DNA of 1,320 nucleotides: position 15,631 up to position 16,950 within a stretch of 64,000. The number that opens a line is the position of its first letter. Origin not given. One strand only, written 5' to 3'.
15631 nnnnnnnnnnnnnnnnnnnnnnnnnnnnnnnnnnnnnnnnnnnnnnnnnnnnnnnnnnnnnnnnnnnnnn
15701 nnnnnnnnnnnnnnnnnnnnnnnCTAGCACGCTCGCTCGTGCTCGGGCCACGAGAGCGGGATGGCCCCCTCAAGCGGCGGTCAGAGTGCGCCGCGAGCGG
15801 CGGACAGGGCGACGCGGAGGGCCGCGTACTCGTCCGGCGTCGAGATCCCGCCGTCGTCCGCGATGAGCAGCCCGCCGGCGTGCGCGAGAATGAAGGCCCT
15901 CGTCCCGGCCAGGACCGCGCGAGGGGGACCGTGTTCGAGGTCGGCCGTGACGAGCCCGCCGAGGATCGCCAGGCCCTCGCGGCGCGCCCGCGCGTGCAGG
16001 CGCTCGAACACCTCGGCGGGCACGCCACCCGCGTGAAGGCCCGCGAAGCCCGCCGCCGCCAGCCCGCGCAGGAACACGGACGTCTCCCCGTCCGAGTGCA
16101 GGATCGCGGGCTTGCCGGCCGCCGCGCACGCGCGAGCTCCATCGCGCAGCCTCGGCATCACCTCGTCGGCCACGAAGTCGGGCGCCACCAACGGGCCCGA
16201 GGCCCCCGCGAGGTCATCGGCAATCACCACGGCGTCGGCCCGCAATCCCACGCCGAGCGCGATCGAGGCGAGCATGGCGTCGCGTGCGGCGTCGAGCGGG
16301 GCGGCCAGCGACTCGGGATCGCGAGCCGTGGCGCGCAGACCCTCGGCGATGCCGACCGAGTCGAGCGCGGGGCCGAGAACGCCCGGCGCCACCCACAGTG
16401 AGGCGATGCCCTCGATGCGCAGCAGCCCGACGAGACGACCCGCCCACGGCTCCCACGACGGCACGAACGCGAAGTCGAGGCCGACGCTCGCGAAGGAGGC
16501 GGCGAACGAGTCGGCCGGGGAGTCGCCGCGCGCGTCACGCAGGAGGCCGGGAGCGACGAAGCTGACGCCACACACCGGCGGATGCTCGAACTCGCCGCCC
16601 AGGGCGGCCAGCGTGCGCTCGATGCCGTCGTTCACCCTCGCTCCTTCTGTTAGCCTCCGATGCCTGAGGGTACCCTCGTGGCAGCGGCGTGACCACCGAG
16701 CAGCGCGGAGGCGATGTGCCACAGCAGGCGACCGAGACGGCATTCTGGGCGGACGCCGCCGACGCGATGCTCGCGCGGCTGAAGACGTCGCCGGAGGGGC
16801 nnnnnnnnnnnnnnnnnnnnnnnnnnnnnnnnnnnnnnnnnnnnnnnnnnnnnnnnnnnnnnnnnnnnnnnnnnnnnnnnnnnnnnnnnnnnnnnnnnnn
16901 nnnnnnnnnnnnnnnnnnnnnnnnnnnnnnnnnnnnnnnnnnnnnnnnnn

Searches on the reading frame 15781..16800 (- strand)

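Call 8: search_protein_families(library=pfam, proteins=[window:15781-16800:-], max_evalue=0.001)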
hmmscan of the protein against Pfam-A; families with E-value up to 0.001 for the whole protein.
window:15781-16800:- (339 aa): 1 family
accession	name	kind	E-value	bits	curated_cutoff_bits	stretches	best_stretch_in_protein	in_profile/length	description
PF01208.23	URO-D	-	3.8e-05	23.3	23.9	1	150-304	161-309/346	Uroporphyrinogen decarboxylase (URO-D)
